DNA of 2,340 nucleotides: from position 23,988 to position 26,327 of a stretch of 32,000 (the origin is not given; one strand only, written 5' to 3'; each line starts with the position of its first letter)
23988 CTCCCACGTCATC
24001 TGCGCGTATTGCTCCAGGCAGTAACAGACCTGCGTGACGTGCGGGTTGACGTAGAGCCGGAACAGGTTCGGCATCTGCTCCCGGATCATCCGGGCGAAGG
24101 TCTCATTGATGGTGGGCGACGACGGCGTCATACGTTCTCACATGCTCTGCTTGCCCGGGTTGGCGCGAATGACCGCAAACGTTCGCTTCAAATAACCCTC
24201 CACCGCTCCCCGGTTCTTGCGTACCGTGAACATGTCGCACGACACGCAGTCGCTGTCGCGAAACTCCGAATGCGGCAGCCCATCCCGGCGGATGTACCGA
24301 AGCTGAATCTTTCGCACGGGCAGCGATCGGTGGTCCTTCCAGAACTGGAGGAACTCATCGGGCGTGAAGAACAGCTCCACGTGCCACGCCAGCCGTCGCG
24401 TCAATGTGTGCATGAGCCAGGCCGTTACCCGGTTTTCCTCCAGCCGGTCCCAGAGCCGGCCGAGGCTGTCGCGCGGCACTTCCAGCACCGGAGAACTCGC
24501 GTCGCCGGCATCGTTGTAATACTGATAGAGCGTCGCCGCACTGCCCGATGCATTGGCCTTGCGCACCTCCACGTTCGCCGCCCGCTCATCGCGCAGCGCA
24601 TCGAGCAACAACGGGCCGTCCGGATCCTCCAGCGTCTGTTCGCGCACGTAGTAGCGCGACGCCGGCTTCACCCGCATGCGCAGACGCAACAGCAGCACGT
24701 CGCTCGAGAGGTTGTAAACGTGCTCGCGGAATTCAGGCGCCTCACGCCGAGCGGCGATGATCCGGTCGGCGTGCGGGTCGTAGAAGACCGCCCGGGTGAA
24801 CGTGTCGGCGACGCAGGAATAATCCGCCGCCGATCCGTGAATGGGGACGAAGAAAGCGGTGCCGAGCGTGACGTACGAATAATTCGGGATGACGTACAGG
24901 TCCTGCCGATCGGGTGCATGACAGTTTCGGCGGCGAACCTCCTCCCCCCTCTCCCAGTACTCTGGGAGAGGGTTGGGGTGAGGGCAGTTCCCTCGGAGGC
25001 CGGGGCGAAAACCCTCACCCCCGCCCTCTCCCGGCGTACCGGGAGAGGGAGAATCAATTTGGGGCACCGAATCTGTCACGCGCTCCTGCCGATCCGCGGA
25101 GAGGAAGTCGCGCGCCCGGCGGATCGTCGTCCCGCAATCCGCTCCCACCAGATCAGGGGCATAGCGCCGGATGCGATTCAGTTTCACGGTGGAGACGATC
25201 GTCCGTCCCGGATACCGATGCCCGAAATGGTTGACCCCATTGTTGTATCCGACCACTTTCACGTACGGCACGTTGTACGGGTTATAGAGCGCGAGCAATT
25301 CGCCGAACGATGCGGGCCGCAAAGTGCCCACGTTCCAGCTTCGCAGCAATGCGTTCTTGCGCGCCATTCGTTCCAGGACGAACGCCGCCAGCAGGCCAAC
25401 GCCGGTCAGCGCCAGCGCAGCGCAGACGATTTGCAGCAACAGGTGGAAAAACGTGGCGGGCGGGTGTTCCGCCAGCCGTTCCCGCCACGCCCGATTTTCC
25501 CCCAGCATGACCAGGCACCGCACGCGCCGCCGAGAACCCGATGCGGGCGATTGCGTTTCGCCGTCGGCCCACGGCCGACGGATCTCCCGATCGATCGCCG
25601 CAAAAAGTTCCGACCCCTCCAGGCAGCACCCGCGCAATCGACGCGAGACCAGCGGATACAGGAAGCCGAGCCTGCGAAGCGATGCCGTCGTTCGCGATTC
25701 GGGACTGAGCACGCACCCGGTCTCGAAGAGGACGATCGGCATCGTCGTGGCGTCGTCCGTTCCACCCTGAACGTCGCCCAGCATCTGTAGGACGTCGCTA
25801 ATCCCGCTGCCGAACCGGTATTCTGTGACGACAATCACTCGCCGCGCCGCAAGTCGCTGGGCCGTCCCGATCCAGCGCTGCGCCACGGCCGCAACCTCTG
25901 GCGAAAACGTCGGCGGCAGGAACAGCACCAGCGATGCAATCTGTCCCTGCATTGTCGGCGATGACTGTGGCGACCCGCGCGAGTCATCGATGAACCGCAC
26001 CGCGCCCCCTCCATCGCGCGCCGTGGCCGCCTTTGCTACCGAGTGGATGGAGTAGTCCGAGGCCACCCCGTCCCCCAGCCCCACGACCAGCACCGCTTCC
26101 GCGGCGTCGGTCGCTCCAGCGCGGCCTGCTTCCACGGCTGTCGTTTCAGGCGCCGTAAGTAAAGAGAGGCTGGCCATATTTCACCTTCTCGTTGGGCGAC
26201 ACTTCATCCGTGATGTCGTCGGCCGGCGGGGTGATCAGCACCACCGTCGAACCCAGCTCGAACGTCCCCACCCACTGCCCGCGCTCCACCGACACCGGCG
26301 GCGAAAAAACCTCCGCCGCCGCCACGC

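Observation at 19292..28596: Candidate uncharacterised lipid or glycolipid head-group tailoring locus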

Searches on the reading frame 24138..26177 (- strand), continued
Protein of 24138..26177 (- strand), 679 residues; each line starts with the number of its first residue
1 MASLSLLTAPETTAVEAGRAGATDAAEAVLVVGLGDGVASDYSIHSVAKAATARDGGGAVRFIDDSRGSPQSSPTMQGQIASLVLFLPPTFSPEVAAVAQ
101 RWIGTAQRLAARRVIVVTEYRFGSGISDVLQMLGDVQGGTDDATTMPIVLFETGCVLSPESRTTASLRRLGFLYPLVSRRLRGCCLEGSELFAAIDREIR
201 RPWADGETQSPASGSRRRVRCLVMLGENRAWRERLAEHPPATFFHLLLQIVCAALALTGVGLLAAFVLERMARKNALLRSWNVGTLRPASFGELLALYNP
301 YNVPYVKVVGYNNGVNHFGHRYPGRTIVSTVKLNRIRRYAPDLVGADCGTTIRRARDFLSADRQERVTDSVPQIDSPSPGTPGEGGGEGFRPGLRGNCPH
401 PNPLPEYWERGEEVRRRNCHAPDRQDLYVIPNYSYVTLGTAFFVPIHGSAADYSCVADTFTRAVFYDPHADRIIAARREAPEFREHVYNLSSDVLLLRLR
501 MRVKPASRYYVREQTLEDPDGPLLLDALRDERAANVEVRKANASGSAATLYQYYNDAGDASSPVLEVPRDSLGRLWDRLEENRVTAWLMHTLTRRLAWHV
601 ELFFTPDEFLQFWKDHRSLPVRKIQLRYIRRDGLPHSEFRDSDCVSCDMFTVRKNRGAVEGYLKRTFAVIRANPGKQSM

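Call 26: search_protein_families(library=pfam, proteins=[L058:3303-4211:-, L041:3978-4523:-, L047:250-1161:-, L007:15340-16359:-], max_evalue=0.001)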
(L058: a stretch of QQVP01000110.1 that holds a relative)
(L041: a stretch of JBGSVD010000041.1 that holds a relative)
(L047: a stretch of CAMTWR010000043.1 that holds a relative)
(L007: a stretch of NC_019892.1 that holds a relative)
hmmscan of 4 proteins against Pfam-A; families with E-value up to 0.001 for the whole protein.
L058:3303-4211:- (302 aa): 2 families
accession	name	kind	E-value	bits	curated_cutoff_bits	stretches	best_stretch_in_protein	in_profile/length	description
PF00149.33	Metallophos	-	1.5e-11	45.5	21.5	1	25-221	4-191/191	Calcineurin-like phosphoesterase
PF12850.12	Metallophos_2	-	3.9e-11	43.6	27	1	25-236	4-134/154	Calcineurin-like phosphoesterase superfamily domain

L041:3978-4523:- (181 aa): 3 families
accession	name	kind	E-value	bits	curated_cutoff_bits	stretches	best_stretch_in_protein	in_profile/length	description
PF01569.27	PAP2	-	4.7e-22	78.6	27.2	1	69-172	3-118/130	PAP2 superfamily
PF14378.12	PAP2_3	-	2e-07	31.4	27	1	93-171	107-187/190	PAP2 superfamily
PF14360.12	PAP2_C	-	0.00075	20.4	27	1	115-170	8-67/74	PAP2 superfamily C-terminal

L047:250-1161:- (303 aa): 3 families
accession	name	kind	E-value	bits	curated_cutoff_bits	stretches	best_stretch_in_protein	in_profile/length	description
PF00561.26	Abhydrolase_1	-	7.1e-06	26.3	25.8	1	83-198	2-108/245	alpha/beta hydrolase fold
PF10230.15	LIDHydrolase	-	0.00059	20.1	27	1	139-194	65-121/262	Lipid-droplet associated hydrolase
PF12697.13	Abhydrolase_6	-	0.00081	20.6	26.3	0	139-211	55-105/217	Alpha/beta hydrolase family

L007:15340-16359:- (339 aa): 2 families
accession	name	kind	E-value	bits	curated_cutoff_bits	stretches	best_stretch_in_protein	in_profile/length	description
PF00149.33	Metallophos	-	2.6e-09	38.2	21.5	1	99-280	4-190/191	Calcineurin-like phosphoesterase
PF12850.12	Metallophos_2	-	8.9e-08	32.7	27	1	99-299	4-137/154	Calcineurin-like phosphoesterase superfamily domain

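Call 76: search_dna_similar(query=L058:3303-4211:-, collection=plasmids, mode=protein, max_rows=15)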
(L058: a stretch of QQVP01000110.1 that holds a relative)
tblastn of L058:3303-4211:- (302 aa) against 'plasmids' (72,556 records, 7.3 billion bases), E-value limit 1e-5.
Records with a match: 34; places in all: 44; records where one place covers at least 80% of the query: 22.
Best place of each record, by identity: <60% 34.
By first word of the organism name: Roseomonas 11; Sinorhizobium 4; Pseudomonas 3; Thioclava 2; Pannonibacter 2; Methylobacterium 1; Shinella 1; Mitsuaria 1; Candidatus 1; Ralstonia 1; and 7 more.
By predicted mobility (MOB-suite, as given by PLSDB): non-mobilizable 33; conjugative 1.
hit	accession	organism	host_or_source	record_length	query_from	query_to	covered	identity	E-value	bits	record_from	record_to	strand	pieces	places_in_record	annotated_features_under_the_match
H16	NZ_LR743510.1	Methylobacterium bullatum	-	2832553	2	256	84%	40.2%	5e-55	199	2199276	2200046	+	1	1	none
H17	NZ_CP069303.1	Shinella sp. PSBB067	monoisolate,Minnesota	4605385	16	267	83%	40.2%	1e-56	203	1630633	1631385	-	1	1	none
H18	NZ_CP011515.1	Mitsuaria sp. 7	Bacterium from forest soil.,forest soil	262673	21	256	78%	42.4%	1e-54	198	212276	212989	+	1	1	UDP-2,3-diacylglucosamine diphosphatase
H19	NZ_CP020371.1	Candidatus Thiodictyon syntrophicum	meromictic lake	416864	23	275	84%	39.1%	9e-50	184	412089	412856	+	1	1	UDP-2,3-diacylglucosamine diphosphatase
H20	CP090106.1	Sinorhizobium meliloti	Medicago,Cell culture,Plant nodule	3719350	5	256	83%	38.6%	2e-55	200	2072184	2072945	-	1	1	UDP-2,3-diacylglucosamine diphosphatase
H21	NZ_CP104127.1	Sinorhizobium sp. M103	Phaseolus vulgaris,cell ...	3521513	5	256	83%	38.2%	3e-55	199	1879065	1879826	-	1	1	none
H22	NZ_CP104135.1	Sinorhizobium sp. C101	Phaseolus vulgaris,cell ...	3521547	5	256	83%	38.2%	3e-55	199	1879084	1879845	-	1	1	none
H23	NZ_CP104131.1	Sinorhizobium sp. K101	Phaseolus vulgaris,cell ...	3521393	5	256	83%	38.2%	3e-55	199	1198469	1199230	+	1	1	none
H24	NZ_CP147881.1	Roseomonas mucosa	cell culture,Styx glacier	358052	20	271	83%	37.5%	1e-48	180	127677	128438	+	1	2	UDP-2,3-diacylglucosamine diphosphatase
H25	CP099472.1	Roseomonas mucosa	Human skin,single cell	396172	20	271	83%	37.5%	1e-48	180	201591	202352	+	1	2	UDP-2,3-diacylglucosamine diphosphatase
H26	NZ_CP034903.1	Roseomonas mucosa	Homo sapiens,tissue sample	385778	20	271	83%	37.5%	2e-48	180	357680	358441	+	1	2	UDP-2,3-diacylglucosamine diphosphatase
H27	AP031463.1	Roseomonas mucosa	Homo sapiens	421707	20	271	83%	37.5%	2e-48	180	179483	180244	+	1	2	UDP-2,3-diacylglucosamine diphosphatase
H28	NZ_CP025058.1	Roseomonas mucosa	Homo sapiens,Clinical, healthy, human ...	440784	20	271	83%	37.5%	2e-48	180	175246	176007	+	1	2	UDP-2,3-diacylglucosamine diphosphatase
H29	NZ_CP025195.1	Roseomonas mucosa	Homo sapiens,clinical, human skin, ...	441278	20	271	83%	37.5%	2e-48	180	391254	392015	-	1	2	UDP-2,3-diacylglucosamine diphosphatase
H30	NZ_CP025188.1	Roseomonas mucosa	Homo sapiens,clinical, human skin, ...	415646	20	271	83%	37.5%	2e-48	179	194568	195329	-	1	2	UDP-2,3-diacylglucosamine diphosphatase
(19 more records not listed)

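Call 78: get_annotated_region(hit=H20, flank=4000)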
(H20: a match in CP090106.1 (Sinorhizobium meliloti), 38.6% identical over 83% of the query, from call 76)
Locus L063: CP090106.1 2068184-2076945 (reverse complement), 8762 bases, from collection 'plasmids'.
description: Sinorhizobium meliloti strain Ak57 plasmid pSymB, complete sequence
organism: Sinorhizobium meliloti (NCBI taxid 382)
taxonomy: Bacteria; Pseudomonadota; Alphaproteobacteria; Hyphomicrobiales; Rhizobiaceae; Sinorhizobium; Sinorhizobium meliloti
host: -; source: Medicago,Cell culture,Plant nodule; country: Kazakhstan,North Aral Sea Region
typing (MOB-suite, as given by PLSDB): non-mobilizable
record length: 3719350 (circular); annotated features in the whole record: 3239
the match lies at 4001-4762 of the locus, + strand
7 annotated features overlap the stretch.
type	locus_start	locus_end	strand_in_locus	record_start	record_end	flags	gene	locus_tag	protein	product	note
CDS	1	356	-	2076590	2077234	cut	-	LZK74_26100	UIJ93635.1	acyl-homoserine-lactone synthase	-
CDS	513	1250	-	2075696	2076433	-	-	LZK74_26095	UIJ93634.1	LuxR C-terminal-related transcriptional regulator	-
CDS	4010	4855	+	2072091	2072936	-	-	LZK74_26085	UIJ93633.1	UDP-2,3-diacylglucosamine diphosphatase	-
CDS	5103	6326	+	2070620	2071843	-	-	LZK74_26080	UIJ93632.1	MFS transporter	-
CDS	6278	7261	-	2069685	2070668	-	-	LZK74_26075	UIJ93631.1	dipeptide epimerase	-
CDS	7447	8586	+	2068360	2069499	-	-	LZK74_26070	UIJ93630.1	ABC transporter permease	-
CDS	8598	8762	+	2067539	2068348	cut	-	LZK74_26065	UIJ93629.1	ABC transporter ATP-binding protein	-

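Call 88: find_encoding_contigs(protein=P0003, flank=10000, max_places=2)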
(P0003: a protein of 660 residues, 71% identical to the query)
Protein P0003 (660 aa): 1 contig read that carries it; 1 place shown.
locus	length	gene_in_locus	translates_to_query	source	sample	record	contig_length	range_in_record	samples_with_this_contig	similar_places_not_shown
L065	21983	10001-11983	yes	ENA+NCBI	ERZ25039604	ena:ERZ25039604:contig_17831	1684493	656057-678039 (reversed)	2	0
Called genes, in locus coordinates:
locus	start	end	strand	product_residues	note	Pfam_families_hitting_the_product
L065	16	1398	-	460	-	-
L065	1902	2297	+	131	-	PF08281:Sigma70_r4_2, PF04545:Sigma70_r4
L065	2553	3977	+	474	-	PF04773:FecR (weak), PF13646:HEAT_2 (weak)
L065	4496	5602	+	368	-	PF13360:PQQ_2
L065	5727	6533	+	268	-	PF13646:HEAT_2, PF03130:HEAT_PBS (faint), PF13646:HEAT_2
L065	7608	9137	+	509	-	PF00732:GMC_oxred_N, PF00890:FAD_binding_2 (weak), PF01266:DAO (faint), PF13450:NAD_binding_8 (faint), PF05199:GMC_oxred_C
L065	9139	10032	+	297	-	PF02666:PS_Dcarbxylase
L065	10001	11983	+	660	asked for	-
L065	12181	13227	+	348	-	-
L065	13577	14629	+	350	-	PF00202:Aminotran_3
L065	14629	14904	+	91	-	-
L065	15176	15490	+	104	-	-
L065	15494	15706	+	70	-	-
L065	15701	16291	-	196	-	PF00534:Glycos_transf_1, PF13524:Glyco_trans_1_2, PF13692:Glyco_trans_1_4, PF20706:GT4-conflict (weak)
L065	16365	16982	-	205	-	PF13439:Glyco_transf_4, PF13579:Glyco_trans_4_4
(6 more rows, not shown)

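Call 93: get_annotated_region(hit=H24, flank=5000)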
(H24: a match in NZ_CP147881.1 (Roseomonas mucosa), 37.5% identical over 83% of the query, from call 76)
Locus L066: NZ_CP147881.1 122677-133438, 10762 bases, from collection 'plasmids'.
description: Roseomonas mucosa strain GlSt084 plasmid p1, complete sequence
organism: Roseomonas mucosa (NCBI taxid 207340)
taxonomy: Bacteria; Pseudomonadota; Alphaproteobacteria; Rhodospirillales; Acetobacteraceae; Roseomonas; Roseomonas mucosa
host: -; source: cell culture,Styx glacier; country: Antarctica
typing (MOB-suite, as given by PLSDB): non-mobilizable
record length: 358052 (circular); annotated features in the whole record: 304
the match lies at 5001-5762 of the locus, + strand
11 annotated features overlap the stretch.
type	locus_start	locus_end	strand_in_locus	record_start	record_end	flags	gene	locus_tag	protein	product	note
CDS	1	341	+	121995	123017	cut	-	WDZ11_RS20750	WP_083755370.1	branched-chain amino acid ABC transporter permease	GO:0015803 - branched-chain amino acid transport [Evidence IEA]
CDS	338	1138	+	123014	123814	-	-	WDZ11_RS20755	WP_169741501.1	ABC transporter ATP-binding protein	-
CDS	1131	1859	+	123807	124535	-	-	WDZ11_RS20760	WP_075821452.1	ABC transporter ATP-binding protein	-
CDS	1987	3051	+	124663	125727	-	-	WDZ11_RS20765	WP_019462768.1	aromatic ring-hydroxylating dioxygenase subunit alpha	-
CDS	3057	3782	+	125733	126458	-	-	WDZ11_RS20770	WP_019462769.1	GntR family transcriptional regulator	-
CDS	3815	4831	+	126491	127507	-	-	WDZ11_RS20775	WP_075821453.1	PDR/VanB family oxidoreductase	-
CDS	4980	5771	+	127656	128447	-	-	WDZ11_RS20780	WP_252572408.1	UDP-2,3-diacylglucosamine diphosphatase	-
CDS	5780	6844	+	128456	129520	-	-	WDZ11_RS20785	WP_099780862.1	glycosyltransferase family 1 protein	-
CDS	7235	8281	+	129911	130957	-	-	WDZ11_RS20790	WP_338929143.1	helix-turn-helix transcriptional regulator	GO:0006355 - regulation of DNA-templated transcription [Evidence IEA]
CDS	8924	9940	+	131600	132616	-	glsA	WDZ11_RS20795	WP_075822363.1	glutaminase A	GO:0006541 - glutamine metabolic process [Evidence IEA]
CDS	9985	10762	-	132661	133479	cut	-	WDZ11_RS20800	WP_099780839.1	IS5 family transposase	-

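Call 94: get_annotated_region(hit=H18, flank=5000)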
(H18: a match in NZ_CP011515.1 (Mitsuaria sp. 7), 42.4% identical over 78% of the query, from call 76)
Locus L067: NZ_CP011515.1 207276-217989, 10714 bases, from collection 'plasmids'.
description: Mitsuaria sp. 7 plasmid unnamed, complete sequence
organism: Mitsuaria sp. 7 (NCBI taxid 1658665)
taxonomy: Bacteria; Pseudomonadota; Betaproteobacteria; Burkholderiales; Sphaerotilaceae; Roseateles; Mitsuaria sp. 7
host: -; source: Bacterium from forest soil.,forest soil; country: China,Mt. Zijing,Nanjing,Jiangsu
typing (MOB-suite, as given by PLSDB): non-mobilizable; replicon rep_cluster_1463
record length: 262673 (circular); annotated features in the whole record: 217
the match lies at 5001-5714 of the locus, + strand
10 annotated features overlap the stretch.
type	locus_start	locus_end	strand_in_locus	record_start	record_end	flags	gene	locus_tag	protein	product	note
CDS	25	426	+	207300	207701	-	-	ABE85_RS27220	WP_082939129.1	hypothetical protein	-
CDS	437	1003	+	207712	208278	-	-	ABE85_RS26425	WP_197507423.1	type II toxin-antitoxin system MqsA family antitoxin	-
CDS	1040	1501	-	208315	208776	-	-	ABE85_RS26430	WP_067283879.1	host attachment protein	-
CDS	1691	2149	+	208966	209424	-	trxC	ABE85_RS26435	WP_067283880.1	thioredoxin TrxC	GO:0006662 - glycerol ether metabolic process [Evidence IEA]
CDS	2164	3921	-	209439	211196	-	recJ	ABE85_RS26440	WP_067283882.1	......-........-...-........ exonuclease RecJ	GO:0006310 - DNA recombination [Evidence IEA]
CDS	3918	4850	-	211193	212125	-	-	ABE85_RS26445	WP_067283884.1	hypothetical protein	-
CDS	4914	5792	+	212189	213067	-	-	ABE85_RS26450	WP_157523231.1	UDP-2,3-diacylglucosamine diphosphatase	-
CDS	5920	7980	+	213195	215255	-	ppk1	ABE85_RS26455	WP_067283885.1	polyphosphate kinase 1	GO:0006799 - polyphosphate biosynthetic process [Evidence IEA]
CDS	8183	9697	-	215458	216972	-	-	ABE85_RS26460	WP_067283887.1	Ppx/GppA phosphatase family protein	-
CDS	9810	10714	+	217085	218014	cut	-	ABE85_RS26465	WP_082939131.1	dienelactone hydrolase family protein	-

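Call 95: get_annotated_region(hit=H19, flank=5000)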
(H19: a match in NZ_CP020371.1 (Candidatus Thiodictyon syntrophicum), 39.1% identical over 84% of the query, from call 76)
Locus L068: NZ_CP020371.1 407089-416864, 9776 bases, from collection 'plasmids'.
description: Candidatus Thiodictyon syntrophicum strain Cad16T plasmid pTs417, complete sequence
organism: Candidatus Thiodictyon syntrophicum (NCBI taxid 1166950)
taxonomy: Bacteria; Pseudomonadota; Gammaproteobacteria; Chromatiales; Chromatiaceae; Thiodictyon; Candidatus Thiodictyon syntrophicum
host: -; source: meromictic lake; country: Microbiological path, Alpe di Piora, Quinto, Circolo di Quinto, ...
typing (MOB-suite, as given by PLSDB): non-mobilizable
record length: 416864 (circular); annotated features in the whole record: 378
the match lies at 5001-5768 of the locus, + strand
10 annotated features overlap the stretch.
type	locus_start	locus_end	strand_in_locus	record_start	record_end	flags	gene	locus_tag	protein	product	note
CDS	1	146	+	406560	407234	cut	-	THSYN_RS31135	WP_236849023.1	hypothetical protein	-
CDS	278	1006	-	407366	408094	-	-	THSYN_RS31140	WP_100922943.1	alpha/beta hydrolase-fold protein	-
CDS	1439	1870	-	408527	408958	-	-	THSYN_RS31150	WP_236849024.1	DUF4010 domain-containing protein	-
CDS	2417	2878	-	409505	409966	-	-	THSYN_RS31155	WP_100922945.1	GNAT family N-acetyltransferase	-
CDS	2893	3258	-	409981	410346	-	-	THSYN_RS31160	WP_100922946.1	hypothetical protein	-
CDS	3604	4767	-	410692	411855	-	-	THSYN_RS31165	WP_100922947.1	glycosyltransferase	-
CDS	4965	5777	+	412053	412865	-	-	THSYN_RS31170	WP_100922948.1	UDP-2,3-diacylglucosamine diphosphatase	-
CDS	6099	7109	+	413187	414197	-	-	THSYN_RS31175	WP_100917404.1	IS1 family transposase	-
CDS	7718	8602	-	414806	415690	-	-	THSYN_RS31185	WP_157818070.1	ParB/RepB/Spo0J family partition protein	GO:0007059 - chromosome segregation [Evidence IEA]; GO:0000910 - cytokinesis [Evidence IEA]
CDS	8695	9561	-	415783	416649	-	-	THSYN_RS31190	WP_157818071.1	ParA family protein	-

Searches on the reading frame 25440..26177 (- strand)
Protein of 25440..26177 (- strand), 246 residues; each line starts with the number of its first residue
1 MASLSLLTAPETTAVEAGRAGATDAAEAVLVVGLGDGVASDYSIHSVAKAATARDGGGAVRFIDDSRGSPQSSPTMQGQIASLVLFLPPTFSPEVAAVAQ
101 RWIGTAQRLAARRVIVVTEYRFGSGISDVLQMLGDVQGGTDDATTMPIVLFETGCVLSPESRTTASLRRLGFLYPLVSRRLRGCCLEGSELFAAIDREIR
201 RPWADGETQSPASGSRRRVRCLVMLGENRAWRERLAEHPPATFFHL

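Call 67: predict_structure(alignment_id=A4)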
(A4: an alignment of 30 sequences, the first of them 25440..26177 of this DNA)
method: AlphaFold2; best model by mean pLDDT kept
length: 246 residues; sequences in the alignment: 30
mean_pLDDT: 76.5   pTM: 0.76
mean pLDDT of the five models: 76.5, 75.5, 75.4, 74.2, 73.9
residues with pLDDT >= 90: 99; 70-90: 61; 50-70: 50; < 50: 36
segments of 3 or more residues with pLDDT < 50: 1-21, 238-246
pLDDT, mean of each block of 10 residues (from residue 1): 43 46 69 94 94 79 75 69 94 92 91 92 78 86 82 92 89 66 81 94 66 66 74 48 36
secondary structure, 60 per line:
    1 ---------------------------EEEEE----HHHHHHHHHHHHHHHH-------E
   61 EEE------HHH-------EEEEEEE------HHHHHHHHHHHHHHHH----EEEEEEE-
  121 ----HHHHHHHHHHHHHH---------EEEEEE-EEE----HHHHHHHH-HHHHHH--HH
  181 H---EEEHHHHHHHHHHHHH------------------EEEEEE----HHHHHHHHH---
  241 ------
elements in order: E28-32 H37-52 E60-63 E80-86 H93-108 E113-119 H125-138 E148-153 E155-157 H162-169 H171-176 E185-187 H188-200 E219-224 H229-237

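Call 70: fold_search(model_id=the predicted structure, library=pdb)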
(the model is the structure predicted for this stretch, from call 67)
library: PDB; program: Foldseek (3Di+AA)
matches with E <= 10: 1398; with E <= 0.001: 6
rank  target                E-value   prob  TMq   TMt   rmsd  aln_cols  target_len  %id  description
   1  6aqy_F                1.9e-04  1.00  0.48  0.41   5.9       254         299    7  Crystal structure of a gdp-l-fucose synthetase from Naegleria fowleri (released 2017-08-30)
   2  6bi4_B                5.1e-04  1.00  0.46  0.38   8.7       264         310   11  2.9 Angstrom Resolution Crystal Structure of dTDP-Glucose 4,6-dehydratase (rfbB) from Bacillus anthracis str. Ames in  (released 2017-11-08)
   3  6aqy_A                7.0e-04  1.00  0.49  0.39   6.8       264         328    9  Crystal structure of a gdp-l-fucose synthetase from Naegleria fowleri (released 2017-08-30)
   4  6aqz_A                7.5e-04  1.00  0.45  0.35   6.2       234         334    7  Crystal structure of a gdp-l-fucose synthetase from Naegleria fowleri bound to NADP (released 2017-08-30)
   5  6aqz_D                8.0e-04  1.00  0.51  0.41   5.7       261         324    9  Crystal structure of a gdp-l-fucose synthetase from Naegleria fowleri bound to NADP (released 2017-08-30)
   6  6aqz_B                9.7e-04  1.00  0.44  0.35   7.0       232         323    8  Crystal structure of a gdp-l-fucose synthetase from Naegleria fowleri bound to NADP (released 2017-08-30)
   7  6aqy_D                1.0e-03  1.00  0.44  0.35   6.8       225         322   10  Crystal structure of a gdp-l-fucose synthetase from Naegleria fowleri (released 2017-08-30)
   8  6aqz_F                1.3e-03  1.00  0.46  0.37   6.3       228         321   10  Crystal structure of a gdp-l-fucose synthetase from Naegleria fowleri bound to NADP (released 2017-08-30)
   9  8b6g_CE               1.6e-03  1.00  0.46  0.36   5.7       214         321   11  Cryo-EM structure of succinate dehydrogenase complex (complex-II) in respiratory supercomplex of Tetrahymena thermoph (released 2023-03-29)
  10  6aqy_E                1.7e-03  1.00  0.47  0.37   6.6       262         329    7  Crystal structure of a gdp-l-fucose synthetase from Naegleria fowleri (released 2017-08-30)
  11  4eso_C                1.9e-03  1.00  0.47  0.47   7.0       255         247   11  Crystal structure of a putative oxidoreductase protein from Sinorhizobium meliloti 1021 in complex with NADP (released 2012-05-16)
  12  6aqz_E                1.9e-03  1.00  0.48  0.39   9.7       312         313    7  Crystal structure of a gdp-l-fucose synthetase from Naegleria fowleri bound to NADP (released 2017-08-30)
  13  6zkc_d                2.6e-03  1.00  0.43  0.32   6.6       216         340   12  Complex I during turnover, closed (released 2020-10-07)
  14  9i4i_J                4.0e-03  1.00  0.50  0.37   6.5       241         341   11  High resolution Cryo-EM structure of human complex I in mitochondria (released 2025-11-12)
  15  7qsd_P                4.6e-03  0.99  0.43  0.32   7.1       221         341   11  Bovine complex I in the active state at 3.1 A (released 2022-03-02)
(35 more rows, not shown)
